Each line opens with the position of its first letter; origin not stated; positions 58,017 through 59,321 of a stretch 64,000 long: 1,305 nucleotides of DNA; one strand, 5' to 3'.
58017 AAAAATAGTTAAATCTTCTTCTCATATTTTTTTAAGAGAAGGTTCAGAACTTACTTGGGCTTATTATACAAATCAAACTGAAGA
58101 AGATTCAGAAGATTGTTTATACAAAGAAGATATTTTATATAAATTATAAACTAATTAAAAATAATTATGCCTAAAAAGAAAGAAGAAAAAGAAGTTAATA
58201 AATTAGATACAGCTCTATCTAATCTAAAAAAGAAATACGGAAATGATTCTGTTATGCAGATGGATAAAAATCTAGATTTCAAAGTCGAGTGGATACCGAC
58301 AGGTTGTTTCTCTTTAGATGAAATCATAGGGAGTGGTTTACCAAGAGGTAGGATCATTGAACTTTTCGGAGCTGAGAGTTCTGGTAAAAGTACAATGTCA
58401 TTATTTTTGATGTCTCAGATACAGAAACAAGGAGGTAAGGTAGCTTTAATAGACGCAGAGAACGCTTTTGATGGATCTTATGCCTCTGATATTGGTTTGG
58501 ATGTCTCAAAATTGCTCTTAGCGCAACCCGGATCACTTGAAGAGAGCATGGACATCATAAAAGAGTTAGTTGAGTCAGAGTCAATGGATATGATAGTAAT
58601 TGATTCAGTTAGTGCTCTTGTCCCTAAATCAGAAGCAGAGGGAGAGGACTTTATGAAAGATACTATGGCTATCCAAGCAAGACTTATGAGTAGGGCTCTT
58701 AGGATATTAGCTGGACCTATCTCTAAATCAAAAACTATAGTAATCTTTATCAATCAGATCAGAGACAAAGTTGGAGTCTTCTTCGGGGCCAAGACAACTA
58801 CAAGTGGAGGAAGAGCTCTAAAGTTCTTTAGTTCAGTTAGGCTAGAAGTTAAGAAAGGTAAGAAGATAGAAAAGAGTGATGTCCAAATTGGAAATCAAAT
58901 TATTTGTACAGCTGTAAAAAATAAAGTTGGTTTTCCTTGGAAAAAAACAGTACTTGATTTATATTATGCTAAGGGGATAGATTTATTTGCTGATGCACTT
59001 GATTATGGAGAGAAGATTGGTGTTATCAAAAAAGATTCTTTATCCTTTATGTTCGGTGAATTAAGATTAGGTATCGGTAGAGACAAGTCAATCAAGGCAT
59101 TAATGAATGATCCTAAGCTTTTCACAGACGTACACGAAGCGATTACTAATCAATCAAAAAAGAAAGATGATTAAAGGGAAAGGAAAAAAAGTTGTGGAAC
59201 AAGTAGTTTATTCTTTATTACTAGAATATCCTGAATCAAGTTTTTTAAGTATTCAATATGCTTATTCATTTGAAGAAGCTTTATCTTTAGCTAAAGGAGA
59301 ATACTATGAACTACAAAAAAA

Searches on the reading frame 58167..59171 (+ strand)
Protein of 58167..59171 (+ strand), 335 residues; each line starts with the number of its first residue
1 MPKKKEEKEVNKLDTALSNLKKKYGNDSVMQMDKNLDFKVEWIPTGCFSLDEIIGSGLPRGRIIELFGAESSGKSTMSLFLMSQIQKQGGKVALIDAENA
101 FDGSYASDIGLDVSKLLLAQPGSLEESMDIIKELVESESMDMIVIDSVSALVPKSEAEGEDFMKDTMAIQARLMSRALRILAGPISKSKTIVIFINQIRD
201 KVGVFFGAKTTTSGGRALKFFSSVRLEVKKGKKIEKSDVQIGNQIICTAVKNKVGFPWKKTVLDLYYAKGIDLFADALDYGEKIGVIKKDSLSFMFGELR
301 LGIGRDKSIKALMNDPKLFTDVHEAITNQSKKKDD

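Call 38: search_protein_families(library=pfam, proteins=[window:58167-59171:+], max_evalue=0.001)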
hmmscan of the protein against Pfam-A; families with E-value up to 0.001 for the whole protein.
window:58167-59171:+ (335 aa): 6 families
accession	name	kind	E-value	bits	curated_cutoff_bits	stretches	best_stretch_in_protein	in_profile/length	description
PF00154.27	RecA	-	4.4e-93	311.9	27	1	12-272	2-262/262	recA bacterial DNA recombination protein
PF08423.17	Rad51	-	2.4e-10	40.6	22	1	43-233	8-214/244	Rad51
PF06745.19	ATPase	-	8e-10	38.9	26.6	1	43-100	1-59/231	KaiC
PF13481.12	AAA_25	-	6.1e-06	26.4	27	1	49-168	21-170/195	AAA domain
PF21096.2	RecA_C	-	2.3e-05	24.8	27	1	276-329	2-55/57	RecA C-terminal domain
PF01656.29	CbiA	-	0.00096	19.6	25.4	0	71-137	9-68/125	CobQ/CobB/MinD/ParA nucleotide binding domain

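Call 39: find_homologous_proteins(query=window:58167-59171:+, max_evalue=1e-30)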
Query window:58167-59171:+ (335 aa): 8000 proteins with E <= 1e-30 among 8000 candidates; the best 120 are listed.
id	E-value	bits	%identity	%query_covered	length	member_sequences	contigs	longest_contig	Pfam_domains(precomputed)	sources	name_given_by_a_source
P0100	3.2e-198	675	93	100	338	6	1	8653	PF06745.20,PF08423.18,PF00154.28,PF21096.3,PF13481.13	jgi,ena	-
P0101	6.6e-169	579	82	100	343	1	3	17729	PF06745.20,PF08423.18,PF00154.28,PF21096.3,PF13481.13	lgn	-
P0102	5.2e-164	563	79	99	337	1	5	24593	PF06745.20,PF01656.30,PF08423.18,PF00154.28,PF21096.3,PF13481.13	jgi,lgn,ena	-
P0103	3.2e-163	560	77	100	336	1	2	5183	PF06745.20,PF08423.18,PF00154.28,PF21096.3,PF13481.13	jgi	-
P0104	2.7e-162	557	77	99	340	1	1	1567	PF06745.20,PF08423.18,PF00154.28,PF21096.3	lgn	-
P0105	2.2e-161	554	77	97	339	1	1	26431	PF06745.20,PF08423.18,PF00154.28,PF21096.3,PF13481.13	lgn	-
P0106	7.9e-161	553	76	99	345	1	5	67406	PF06745.20,PF08423.18,PF00154.28,PF21096.3,PF13481.13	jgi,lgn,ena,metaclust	metaclust:\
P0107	1.8e-160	551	79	93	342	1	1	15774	PF06745.20,PF08423.18,PF00154.28,PF21096.3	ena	-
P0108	7.5e-160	549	77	99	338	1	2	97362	PF06745.20,PF08423.18,PF00154.28,PF21096.3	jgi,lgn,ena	-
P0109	9.8e-160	549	78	95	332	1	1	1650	PF06745.20,PF08423.18,PF00154.28,PF21096.3,PF13481.13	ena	-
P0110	8.3e-159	546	75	99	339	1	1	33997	PF06745.20,PF08423.18,PF00154.28,PF21096.3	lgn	-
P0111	1.3e-157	542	76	98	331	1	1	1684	PF06745.20,PF08423.18,PF00154.28,PF21096.3,PF13481.13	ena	-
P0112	2.0e-157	541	78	93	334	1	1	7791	PF06745.20,PF08423.18,PF00154.28,PF21096.3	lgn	-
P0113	2.9e-157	541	75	96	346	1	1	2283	PF06745.20,PF08423.18,PF00154.28,PF21096.3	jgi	jgi:recombination protein RecA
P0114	9.4e-157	539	73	99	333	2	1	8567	PF06745.20,PF08423.18,PF00154.28,PF21096.3,PF13481.13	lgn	-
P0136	1.3e-153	529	75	97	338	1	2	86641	PF06745.20,PF08423.18,PF00154.28,PF21096.3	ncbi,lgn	-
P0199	2.5e-120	420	58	99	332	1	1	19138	PF06745.20,PF08423.18,PF00154.28,PF21096.3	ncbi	-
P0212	3.0e-117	409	57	98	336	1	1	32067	PF06745.20,PF08423.18,PF00154.28,PF21096.3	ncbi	-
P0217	1.4e-115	404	56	97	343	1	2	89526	PF06745.20,PF08423.18,PF00154.28,PF21096.3,PF13481.13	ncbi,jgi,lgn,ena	-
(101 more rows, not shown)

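Call 40: list_cluster_members(proteins=[P0136, P0199, P0212, P0217, P0015, P0018, P0046, P0057])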
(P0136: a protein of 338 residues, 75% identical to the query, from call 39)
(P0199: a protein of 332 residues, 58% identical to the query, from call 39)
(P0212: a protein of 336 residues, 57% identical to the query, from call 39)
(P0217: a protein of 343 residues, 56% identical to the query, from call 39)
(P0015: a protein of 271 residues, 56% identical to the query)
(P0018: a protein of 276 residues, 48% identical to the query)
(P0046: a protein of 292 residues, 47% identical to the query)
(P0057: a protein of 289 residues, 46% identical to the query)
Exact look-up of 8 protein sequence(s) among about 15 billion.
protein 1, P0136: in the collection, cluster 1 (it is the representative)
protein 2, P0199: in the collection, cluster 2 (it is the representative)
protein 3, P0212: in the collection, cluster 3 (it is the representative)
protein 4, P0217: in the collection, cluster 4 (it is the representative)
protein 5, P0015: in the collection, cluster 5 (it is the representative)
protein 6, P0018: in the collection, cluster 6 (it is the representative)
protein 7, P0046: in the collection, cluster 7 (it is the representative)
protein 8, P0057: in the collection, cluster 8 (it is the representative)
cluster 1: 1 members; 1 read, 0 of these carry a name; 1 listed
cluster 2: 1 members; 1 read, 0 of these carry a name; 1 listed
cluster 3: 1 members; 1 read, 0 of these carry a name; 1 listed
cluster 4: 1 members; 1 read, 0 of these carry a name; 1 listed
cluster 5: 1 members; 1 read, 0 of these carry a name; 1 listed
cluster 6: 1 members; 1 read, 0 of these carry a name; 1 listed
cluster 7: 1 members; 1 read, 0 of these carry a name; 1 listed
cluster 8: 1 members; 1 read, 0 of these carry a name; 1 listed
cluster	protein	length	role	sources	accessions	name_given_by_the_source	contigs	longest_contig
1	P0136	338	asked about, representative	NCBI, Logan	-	-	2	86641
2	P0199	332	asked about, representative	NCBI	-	-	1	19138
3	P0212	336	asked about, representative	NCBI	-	-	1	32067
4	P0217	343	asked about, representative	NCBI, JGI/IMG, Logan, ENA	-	-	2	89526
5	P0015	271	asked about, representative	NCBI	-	-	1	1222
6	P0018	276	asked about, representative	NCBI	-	-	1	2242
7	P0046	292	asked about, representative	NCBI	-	-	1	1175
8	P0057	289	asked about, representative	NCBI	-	-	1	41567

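Call 41: find_encoding_contigs(protein=P0136, flank=4000, max_places=2)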
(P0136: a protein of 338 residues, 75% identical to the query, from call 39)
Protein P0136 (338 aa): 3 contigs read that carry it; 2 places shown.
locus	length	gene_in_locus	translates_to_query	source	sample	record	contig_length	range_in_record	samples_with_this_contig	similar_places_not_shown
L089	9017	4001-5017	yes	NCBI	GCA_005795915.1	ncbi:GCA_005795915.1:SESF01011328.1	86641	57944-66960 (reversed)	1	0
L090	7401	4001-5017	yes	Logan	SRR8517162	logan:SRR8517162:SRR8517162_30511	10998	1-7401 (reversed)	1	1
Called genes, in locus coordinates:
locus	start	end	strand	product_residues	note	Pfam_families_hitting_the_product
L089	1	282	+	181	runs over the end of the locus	PF01695:IstB_IS21, PF00308:Bac_DnaA, PF00004:AAA (weak)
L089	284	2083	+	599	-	PF09250:Prim-Pol, PF13481:AAA_25, PF06745:ATPase (faint), PF03796:DnaB_C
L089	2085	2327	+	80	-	-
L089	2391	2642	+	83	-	-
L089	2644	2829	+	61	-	-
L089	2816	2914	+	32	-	-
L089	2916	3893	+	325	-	PF01073:3Beta_HSD (weak), PF01370:Epimerase, PF02719:Polysacc_synt_2, PF04321:RmlD_sub_bind, PF07993:NAD_binding_4 (weak), PF13460:NAD_binding_10, PF16363:GDP_Man_Dehyd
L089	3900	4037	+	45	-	-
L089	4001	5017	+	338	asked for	PF00154:RecA_N, PF08423:Rad51, PF06745:ATPase (weak), PF21096:RecA_C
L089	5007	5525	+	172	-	-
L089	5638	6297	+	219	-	-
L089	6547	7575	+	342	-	PF00149:Metallophos, PF12850:Metallophos_2 (weak)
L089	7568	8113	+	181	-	PF02075:RuvC (faint)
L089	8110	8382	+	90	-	-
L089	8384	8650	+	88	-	PF03083:MtN3_slv, PF04193:PQ-loop, PF07578:LAB_N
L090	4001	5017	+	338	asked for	PF00154:RecA_N, PF08423:Rad51, PF06745:ATPase (weak), PF21096:RecA_C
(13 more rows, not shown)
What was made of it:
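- Tried and rejected: Host identification through the phage RecA: the best hits are unnamed metagenomic proteins on related phage contigs (calls 39-41).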
